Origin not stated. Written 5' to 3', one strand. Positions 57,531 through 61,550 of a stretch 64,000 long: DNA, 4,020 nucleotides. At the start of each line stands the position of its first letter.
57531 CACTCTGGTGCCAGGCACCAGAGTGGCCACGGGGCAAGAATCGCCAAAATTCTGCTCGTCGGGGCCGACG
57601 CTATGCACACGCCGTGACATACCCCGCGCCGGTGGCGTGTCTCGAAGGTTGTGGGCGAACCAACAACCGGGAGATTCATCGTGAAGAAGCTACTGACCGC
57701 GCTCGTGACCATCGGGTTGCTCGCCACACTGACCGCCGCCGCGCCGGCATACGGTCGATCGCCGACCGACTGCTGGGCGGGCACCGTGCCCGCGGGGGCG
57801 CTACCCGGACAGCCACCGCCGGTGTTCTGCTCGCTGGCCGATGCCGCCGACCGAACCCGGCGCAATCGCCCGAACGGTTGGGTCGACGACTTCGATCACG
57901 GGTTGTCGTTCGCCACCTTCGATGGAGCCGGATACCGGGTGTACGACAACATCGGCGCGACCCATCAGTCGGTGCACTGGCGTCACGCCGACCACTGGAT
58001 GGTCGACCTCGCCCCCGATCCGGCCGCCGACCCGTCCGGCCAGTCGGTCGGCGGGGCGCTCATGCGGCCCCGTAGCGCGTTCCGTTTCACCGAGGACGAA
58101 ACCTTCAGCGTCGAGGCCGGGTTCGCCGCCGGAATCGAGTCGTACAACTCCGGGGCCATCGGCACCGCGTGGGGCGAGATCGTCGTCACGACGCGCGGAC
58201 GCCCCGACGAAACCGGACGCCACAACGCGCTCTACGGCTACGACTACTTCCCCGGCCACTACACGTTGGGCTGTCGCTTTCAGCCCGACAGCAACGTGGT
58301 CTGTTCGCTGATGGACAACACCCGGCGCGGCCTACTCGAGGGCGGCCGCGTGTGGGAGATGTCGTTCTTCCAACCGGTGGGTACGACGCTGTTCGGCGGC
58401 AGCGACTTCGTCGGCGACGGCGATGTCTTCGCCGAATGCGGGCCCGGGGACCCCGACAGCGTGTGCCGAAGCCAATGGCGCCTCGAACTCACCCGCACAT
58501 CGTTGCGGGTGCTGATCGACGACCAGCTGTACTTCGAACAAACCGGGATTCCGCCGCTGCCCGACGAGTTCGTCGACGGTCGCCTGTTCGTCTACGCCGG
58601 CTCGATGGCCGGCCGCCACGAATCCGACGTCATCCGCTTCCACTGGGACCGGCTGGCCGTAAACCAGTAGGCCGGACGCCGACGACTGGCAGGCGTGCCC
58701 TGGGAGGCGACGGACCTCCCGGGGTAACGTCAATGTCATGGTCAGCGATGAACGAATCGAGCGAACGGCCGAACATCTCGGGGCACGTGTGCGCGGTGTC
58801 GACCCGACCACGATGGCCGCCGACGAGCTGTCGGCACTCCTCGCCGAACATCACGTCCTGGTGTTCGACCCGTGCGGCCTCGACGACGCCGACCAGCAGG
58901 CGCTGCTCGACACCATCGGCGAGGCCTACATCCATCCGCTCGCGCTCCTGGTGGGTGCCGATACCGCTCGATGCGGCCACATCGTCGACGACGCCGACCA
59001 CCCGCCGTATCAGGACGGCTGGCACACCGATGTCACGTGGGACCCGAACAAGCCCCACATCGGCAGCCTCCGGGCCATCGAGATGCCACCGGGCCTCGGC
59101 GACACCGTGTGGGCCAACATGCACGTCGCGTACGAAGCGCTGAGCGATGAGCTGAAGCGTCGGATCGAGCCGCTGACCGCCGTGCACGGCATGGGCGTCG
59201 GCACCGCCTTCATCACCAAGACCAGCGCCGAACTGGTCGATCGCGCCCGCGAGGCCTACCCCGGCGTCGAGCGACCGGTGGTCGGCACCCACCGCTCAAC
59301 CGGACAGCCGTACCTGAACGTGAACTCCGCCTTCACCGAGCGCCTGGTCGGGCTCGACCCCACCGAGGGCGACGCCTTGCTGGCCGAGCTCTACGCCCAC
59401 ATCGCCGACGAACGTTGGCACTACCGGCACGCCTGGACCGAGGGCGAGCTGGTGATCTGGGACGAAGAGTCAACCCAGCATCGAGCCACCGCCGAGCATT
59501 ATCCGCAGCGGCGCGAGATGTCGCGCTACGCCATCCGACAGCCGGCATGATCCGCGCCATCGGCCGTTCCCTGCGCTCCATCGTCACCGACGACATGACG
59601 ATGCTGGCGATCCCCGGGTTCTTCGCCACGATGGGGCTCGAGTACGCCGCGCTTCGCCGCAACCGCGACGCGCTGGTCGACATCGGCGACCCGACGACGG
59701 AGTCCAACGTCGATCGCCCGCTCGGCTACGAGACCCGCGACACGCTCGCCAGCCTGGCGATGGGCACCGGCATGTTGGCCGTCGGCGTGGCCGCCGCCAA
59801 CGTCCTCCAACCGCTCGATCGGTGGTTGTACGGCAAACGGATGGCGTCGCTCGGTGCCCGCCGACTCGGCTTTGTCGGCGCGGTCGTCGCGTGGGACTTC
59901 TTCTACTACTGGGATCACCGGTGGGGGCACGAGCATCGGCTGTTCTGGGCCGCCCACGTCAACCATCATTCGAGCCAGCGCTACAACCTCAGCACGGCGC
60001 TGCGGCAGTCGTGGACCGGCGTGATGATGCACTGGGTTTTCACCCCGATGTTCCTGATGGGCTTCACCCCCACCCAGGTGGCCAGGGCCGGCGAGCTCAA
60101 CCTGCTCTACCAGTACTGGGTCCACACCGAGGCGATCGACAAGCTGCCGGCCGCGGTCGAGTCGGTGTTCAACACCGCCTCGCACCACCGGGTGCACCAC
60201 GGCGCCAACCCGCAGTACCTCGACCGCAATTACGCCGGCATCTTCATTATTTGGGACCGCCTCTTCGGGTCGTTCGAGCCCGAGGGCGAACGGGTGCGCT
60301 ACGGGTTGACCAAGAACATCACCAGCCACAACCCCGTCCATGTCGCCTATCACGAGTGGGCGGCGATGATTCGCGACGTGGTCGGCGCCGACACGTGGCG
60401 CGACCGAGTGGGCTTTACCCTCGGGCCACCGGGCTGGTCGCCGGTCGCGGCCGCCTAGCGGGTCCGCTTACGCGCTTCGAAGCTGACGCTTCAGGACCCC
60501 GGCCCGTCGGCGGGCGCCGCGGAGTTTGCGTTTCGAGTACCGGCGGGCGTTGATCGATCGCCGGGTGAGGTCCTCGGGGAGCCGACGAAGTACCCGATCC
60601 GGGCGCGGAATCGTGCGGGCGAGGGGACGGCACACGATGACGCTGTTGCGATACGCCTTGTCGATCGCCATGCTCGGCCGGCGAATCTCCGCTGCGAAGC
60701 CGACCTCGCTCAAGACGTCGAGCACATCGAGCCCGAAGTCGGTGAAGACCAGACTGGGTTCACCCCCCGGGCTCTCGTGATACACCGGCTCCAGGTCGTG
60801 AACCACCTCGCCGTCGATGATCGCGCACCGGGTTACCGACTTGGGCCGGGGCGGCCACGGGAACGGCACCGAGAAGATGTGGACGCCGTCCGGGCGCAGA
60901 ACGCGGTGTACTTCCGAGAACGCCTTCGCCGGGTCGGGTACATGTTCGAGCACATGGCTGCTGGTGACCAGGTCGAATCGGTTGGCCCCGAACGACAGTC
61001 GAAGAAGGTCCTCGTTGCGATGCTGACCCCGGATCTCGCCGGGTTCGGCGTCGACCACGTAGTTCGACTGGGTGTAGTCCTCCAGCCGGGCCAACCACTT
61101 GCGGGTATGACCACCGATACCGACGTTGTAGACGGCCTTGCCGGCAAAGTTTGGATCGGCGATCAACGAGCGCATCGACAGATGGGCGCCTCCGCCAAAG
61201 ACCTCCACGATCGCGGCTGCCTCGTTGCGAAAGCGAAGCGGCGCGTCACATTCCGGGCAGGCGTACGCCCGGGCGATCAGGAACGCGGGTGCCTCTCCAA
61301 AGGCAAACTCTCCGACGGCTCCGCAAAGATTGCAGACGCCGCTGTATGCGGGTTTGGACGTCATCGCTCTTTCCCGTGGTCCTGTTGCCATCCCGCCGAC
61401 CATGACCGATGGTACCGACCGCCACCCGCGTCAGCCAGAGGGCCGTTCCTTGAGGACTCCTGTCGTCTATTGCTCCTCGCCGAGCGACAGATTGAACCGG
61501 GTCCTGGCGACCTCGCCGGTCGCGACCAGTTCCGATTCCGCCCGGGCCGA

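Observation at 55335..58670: Unrecognised ~250-aa four-cysteine extracytoplasmic domain present twice: on the ECF-sigma partner and as a free secreted protein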

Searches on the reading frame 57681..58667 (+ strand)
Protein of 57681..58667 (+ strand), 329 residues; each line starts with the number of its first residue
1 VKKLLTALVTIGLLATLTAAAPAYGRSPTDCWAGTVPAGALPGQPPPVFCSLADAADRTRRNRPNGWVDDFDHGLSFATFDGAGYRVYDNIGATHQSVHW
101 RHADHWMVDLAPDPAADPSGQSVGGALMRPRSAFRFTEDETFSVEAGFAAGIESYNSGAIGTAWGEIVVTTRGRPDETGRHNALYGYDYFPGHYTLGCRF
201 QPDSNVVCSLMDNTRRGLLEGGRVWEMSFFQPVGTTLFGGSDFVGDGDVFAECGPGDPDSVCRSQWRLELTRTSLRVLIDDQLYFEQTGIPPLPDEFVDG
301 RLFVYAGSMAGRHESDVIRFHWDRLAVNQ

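Call 6: search_protein_families(library=pfam, proteins=[window:57681-58667:+], max_evalue=1)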
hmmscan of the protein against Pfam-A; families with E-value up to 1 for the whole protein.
window:57681-58667:+ (329 aa): 0 families

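Call 7: search_protein_families(library=ncbifam, proteins=[window:57681-58667:+], max_evalue=1)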
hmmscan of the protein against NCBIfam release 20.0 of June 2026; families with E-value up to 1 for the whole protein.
window:57681-58667:+ (329 aa): 0 families

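Call 10: search_solved_structures(query=window:57681-58667:+, max_evalue=10)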
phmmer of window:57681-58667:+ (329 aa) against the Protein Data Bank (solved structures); distinct sequences matched with E-value up to 10: 3.
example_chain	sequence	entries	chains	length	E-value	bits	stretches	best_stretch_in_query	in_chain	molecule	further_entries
9wn1_A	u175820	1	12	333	0.51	12.6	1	262-317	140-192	Patatin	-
9wn0_A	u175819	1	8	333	0.51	12.6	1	262-317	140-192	Patatin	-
9kh6_A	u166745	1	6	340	0.53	12.5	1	263-317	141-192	Patatin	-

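Call 11: find_homologous_proteins(query=window:57681-58667:+)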
Query window:57681-58667:+ (329 aa): 89 proteins with E <= 0.001 among 5600 candidates.
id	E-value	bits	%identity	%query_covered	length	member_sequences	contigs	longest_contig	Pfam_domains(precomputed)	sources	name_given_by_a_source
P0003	4.0e-229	778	100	100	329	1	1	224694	-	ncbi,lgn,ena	-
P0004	3.1e-131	456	61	98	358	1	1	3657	-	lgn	-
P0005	1.5e-122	427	58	100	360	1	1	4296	-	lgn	-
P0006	3.6e-119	416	55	99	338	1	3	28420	-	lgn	-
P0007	9.4e-114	398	54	100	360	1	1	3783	-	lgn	-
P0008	3.3e-112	393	54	100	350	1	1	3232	-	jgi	-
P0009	3.8e-111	390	57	91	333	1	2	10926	-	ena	-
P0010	3.1e-110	387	54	100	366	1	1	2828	-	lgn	-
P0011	3.1e-108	380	54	98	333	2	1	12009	-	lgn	-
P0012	1.1e-106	375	59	91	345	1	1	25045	-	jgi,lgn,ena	jgi:hypothetical protein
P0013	1.2e-100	355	53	91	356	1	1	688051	-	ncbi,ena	-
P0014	8.5e-99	349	48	100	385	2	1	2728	-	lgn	-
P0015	2.7e-97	344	48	99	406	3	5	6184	-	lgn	-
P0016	4.0e-96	340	47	100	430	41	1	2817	-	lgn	-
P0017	6.6e-96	340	52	91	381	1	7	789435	-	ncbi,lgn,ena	-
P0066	9.1e-75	270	49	91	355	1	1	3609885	-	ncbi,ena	-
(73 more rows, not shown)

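Call 17: find_related_loci(query=A1, collection=genome_contigs, flank=6000)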
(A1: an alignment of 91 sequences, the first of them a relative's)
Query A1 (329 aa) in genome_contigs; peptide patterns used: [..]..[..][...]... (x = any residue, [..] = any of these).
27 stretches matched a pattern; 18 encode a relative of the query (tblastn E <= 1e-3); 18 distinct loci.
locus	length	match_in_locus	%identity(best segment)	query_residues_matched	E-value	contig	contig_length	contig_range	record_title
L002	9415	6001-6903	49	27-328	2e-96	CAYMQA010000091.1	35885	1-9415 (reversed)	MAG TPA_asm: uncultured Caldilinea sp. isolate SRP329715_co2_365 genome assembly, contig: NODE_2491_length_35885_cov_6.3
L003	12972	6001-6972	46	4-328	4e-94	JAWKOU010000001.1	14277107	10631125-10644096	MAG: Caldilineaceae bacterium isolate BC1.69 BC1.69.fa-1, whole genome shotgun sequence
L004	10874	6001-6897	48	29-328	7e-93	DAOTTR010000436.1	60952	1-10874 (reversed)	MAG TPA_asm: Caldilineaceae bacterium isolate F11_8 k119_2857131, whole genome shotgun sequence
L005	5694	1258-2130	48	31-328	3e-86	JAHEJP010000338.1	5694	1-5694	MAG: Chloroflexota bacterium isolate Ww555 NODE_56893_length_5694_cov_6.710031, whole genome shotgun sequence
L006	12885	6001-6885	49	30-328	8e-86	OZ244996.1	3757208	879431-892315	MAG: Candidatus Promineifilaceae bacterium isolate a52b71a8-f5fb-481c-9e81-0ccf750bba87 genome assembly, chromosome: 2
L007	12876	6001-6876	45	30-328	2e-80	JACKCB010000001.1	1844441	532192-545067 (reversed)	MAG: Ardenticatenaceae bacterium isolate HK-STAS-CHLO-36 HK-STAS-CHLO-36_1, whole genome shotgun sequence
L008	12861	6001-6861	49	30-328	7e-79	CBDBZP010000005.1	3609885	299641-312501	MAG: Acidimicrobiales bacterium isolate ee2db326-23da-4d27-a197-4eb55e4ff451 genome assembly, contig: contig_5, whole ge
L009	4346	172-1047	45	29-328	1e-75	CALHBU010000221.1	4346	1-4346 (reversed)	MAG: uncultured Acidimicrobiales bacterium isolate R2_Bin_MAXBIN__081_sub_1 genome assembly, contig: c_000003128169, who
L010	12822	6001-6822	44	38-328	2e-64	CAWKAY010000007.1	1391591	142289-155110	MAG: uncultured Acidimicrobiaceae bacterium isolate MFD09779.bin.1.222 genome assembly, contig: contig_4406, whole genom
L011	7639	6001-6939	38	8-328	2e-57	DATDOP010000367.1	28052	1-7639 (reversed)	MAG TPA_asm: Dehalococcoidia bacterium isolate SMAG_U7897 k141_3867182, whole genome shotgun sequence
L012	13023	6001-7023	36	1-328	3e-56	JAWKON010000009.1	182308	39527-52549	MAG: Caldilineaceae bacterium isolate ABC1.76 ABC1.76.fa-9, whole genome shotgun sequence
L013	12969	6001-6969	39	6-328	1e-55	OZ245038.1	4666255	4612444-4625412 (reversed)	MAG: Longimicrobiales bacterium isolate 807038de-aefe-471d-ae67-543ac60dfc04 genome assembly, chromosome: 1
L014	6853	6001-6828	41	31-305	2e-49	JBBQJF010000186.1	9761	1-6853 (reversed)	MAG: Dehalococcoidia bacterium isolate Co_metawrap_750 Cmw_750_k141_9299365_length_9761_cov_11.9954, whole genome shotgu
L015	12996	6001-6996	34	2-329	3e-44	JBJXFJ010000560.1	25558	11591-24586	MAG: Chloroflexota bacterium isolate F1F2.bin.482 k127_863863, whole genome shotgun sequence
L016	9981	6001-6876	35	28-328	1e-42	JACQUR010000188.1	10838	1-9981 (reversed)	MAG: Chloroflexi bacterium isolate NC_groundwater_1442_Ag_S-0.65um_69_44 S_p65_S5_coassembly_k141_2005248, whole genome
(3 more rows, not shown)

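Call 20: predict_structure(alignment_id=A1)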
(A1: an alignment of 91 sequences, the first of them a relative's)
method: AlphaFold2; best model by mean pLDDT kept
length: 329 residues; sequences in the alignment: 91
mean_pLDDT: 93.3   pTM: 0.89
mean pLDDT of the five models: 93.3, 93.1, 93.0, 92.9, 92.3
residues with pLDDT >= 90: 288; 70-90: 15; 50-70: 24; < 50: 2
segments of 3 or more residues with pLDDT < 50: none
pLDDT, mean of each block of 10 residues (from residue 1): 55 58 72 95 95 86 97 93 96 97 97 92 97 98 98 96 98 97 96 98 97 97 98 98 94 96 98 99 98 98 99 97 98
secondary structure, 60 per line:
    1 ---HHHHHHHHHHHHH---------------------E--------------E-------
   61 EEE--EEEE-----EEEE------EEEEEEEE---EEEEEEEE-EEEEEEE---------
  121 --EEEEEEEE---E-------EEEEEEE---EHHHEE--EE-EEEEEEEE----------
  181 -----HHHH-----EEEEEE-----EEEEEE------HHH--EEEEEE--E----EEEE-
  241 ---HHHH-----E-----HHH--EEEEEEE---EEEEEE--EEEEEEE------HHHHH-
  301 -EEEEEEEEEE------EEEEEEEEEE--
elements in order: H4-16 E61-63 E66-69 E75-78 E85-92 E96-103 E105-111 E123-130 E142-148 E163-170 H186-189 E195-200 E206-211 E223-228 E236-239 H244-247 E264-270 E274-279 E282-288 H295-299 E302-311 E318-327

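Call 54: find_encoding_contigs(protein=P0066, flank=8000, max_places=1)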
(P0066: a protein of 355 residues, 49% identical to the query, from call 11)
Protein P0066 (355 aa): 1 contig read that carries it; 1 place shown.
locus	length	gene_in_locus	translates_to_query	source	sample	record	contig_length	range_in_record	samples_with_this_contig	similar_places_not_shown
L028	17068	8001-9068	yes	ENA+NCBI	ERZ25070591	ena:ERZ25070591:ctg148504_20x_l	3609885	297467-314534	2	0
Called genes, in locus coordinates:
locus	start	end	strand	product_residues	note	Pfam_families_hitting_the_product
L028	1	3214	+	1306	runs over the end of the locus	PF04997:RNA_pol_Rpb1_1, PF00623:RNA_pol_Rpb1_2, PF04983:RNA_pol_Rpb1_3, PF05000:RNA_pol_Rpb1_4, PF04998:RNA_pol_Rpb1_5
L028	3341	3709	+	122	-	PF00164:Ribosom_S12_S23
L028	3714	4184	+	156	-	PF00177:Ribosomal_S7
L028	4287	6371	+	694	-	PF00009:GTP_EFTU, PF03144:GTP_EFTU_D2, PF22042:EF-G_D2, PF14492:EFG_III, PF16658:RF3_C (weak), PF03764:EFG_IV, PF00679:EFG_C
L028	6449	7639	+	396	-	PF00009:GTP_EFTU, PF03144:GTP_EFTU_D2, PF03143:GTP_EFTU_D3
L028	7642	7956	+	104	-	PF00338:Ribosomal_S10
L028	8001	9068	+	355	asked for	-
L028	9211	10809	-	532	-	PF02720:DUF222, PF01844:HNH (faint)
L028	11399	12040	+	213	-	PF00297:Ribosomal_L3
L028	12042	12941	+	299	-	PF00573:Ribosomal_L4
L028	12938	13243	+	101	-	PF00276:Ribosomal_L23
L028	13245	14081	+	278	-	PF00181:Ribosomal_L2_N, PF03947:Ribosomal_L2_C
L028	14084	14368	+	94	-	PF00203:Ribosomal_S19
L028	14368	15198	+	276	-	-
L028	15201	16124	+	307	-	PF07650:KH_2, PF00189:Ribosomal_S3_C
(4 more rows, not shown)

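Call 55: find_encoding_contigs(protein=P0017, flank=8000, max_places=1)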
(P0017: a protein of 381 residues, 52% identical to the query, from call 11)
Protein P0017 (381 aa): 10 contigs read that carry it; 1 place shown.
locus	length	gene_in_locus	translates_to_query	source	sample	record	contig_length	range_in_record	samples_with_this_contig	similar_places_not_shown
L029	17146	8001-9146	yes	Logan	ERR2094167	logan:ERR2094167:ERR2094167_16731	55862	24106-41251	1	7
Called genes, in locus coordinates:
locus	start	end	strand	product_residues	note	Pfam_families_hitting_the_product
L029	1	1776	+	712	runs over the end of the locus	PF00496:SBP_bac_5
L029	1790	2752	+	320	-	PF19300:BPD_transp_1_N, PF00528:BPD_transp_1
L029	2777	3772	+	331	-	PF12911:OppC_N (weak), PF00528:BPD_transp_1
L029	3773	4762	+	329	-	PF00005:ABC_tran, PF02463:SMC_N (weak), PF13304:AAA_21, PF08352:oligo_HPY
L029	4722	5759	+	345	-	PF00005:ABC_tran, PF02463:SMC_N (weak), PF08352:oligo_HPY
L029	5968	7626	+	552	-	PF02776:TPP_enzyme_N, PF00205:TPP_enzyme_M, PF02775:TPP_enzyme_C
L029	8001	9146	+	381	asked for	-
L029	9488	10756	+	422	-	PF01875:Memo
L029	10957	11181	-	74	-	PF00160:Pro_isomerase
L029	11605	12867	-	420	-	PF03033:Glyco_transf_28 (weak), PF00201:UDPGT (weak), PF04101:Glyco_tran_28_C (weak), PF06722:EryCIII-like_C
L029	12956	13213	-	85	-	PF05987:DUF898 (weak)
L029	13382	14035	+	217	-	PF01965:DJ-1_PfpI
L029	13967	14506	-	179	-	PF04304:DUF454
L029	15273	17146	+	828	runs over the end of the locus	PF00072:Response_reg, PF00989:PAS, PF13188:PAS_8, PF08448:PAS_4, PF13426:PAS_9, PF01590:GAF, PF13185:GAF_2, PF00989:PAS, +5 more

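Call 65: search_solved_structures(query=A1, max_evalue=10, show_alignments=2)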
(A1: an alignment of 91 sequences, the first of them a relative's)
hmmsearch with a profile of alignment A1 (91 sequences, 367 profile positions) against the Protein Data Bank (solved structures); distinct sequences matched with E-value up to 10: 0.

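Call 66: search_protein_families(library=pfam, alignment_id=A1, max_evalue=1)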
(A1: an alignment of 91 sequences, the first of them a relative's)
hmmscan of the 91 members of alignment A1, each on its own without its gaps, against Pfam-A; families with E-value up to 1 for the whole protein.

A. member 1, P0003 (329 aa): 0 families

B. families by the number of members that match (of 91 scanned): 16 families
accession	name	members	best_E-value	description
PF20938.3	DUF2264_C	2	0.06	DUF2264 C-terminal domain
PF07691.17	PA14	1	4.3e-21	PA14 domain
PF08239.17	SH3_3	1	4.9e-06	Bacterial SH3 domain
PF00041.27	fn3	1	0.021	Fibronectin type III domain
PF13385.13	Laminin_G_3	1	0.026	Concanavalin A-like lectin/glucanases superfamily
PF04663.18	Phenol_monoox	1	0.038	Phenol hydroxylase conserved region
PF19849.4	DUF6324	1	0.079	Family of unknown function (DUF6324)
PF17303.7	DUF5352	1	0.11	Family of unknown function (DUF5352)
PF13814.12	Replic_Relax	1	0.13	Replication-relaxation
PF05564.17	Auxin_repressed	1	0.14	Dormancy/auxin associated protein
PF17961.7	Big_8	1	0.16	Bacterial Ig domain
PF01401.24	Peptidase_M2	1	0.22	Angiotensin-converting enzyme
PF06842.17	DUF1242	1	0.23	Protein of unknown function (DUF1242)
PF00036.39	EF-hand_1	1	0.24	EF hand domain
PF18705.7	DUF5643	1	0.29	Family of unknown function (DUF5643)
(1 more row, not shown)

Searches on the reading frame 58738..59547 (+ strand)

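Call 6: search_protein_families(library=pfam, proteins=[window:58738-59547:+], max_evalue=1)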
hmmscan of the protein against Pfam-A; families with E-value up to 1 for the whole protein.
window:58738-59547:+ (270 aa): 2 families
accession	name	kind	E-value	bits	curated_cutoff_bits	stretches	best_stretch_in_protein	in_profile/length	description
PF02668.22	TauD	-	1.4e-47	163.3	27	1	10-263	5-265/267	Taurine catabolism dioxygenase TauD, TfdA family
PF18458.6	XPB_DRD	-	0.12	12.8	26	1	237-257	21-41/57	Xeroderma pigmentosum group B helicase damage recognition domain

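Call 7: search_protein_families(library=ncbifam, proteins=[window:58738-59547:+], max_evalue=1)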
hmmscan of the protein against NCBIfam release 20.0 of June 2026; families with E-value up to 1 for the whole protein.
window:58738-59547:+ (270 aa): 3 families
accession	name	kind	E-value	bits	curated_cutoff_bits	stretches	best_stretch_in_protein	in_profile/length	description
NF007104.0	PRK09553.1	equivalog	2.5e-47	161.4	313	1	6-266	6-273/282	taurine dioxygenase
NF045815.1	Neo-PentlctneFsynPtlD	equivalog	5e-24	85.1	550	1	93-261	102-281/301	neopentalenolactone/pentalenolactone F synthase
NF049937.1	CMthFAOxDecarbScoE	equivalog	1e-12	47.8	400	1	9-257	6-274/295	(3R)-3-[(carboxymethyl)amino]fatty acid oxygenase/decarboxylase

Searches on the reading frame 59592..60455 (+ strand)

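Call 73: search_protein_families(library=pfam, proteins=[window:59592-60455:+], max_evalue=0.001)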
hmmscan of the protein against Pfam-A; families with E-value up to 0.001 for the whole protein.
window:59592-60455:+ (288 aa): 1 family
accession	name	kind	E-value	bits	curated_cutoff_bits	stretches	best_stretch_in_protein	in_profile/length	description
PF04116.19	FA_hydroxylase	-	2e-24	87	31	1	95-227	2-132/132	Fatty acid hydroxylase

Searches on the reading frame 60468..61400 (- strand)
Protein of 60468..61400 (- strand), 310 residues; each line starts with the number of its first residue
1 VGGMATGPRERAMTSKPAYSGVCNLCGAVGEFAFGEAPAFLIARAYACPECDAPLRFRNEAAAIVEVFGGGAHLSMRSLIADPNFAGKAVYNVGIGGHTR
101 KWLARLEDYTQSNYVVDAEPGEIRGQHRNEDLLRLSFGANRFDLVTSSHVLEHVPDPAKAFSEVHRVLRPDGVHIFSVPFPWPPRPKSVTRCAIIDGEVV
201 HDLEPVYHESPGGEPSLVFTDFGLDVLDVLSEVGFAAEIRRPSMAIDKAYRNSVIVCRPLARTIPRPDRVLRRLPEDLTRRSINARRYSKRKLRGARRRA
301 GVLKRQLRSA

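Call 73: search_protein_families(library=pfam, proteins=[window:60468-61400:-], max_evalue=0.001)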
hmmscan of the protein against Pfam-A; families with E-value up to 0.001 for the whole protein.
window:60468-61400:- (310 aa): 5 families
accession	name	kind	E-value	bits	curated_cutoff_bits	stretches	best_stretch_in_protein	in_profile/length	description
PF08241.18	Methyltransf_11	-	2.2e-14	54.3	21.2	1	97-176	8-95/95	Methyltransferase domain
PF13489.12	Methyltransf_23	-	1.1e-11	45.2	27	1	95-180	29-120/164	Methyltransferase domain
PF13649.12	Methyltransf_25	-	2.7e-08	34.8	27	1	124-172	47-97/97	Methyltransferase domain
PF08242.18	Methyltransf_12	-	4.3e-08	34.2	30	1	129-173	50-97/98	Methyltransferase domain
PF13847.12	Methyltransf_31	-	4.2e-07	30.2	27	1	131-177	65-110/145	Methyltransferase domain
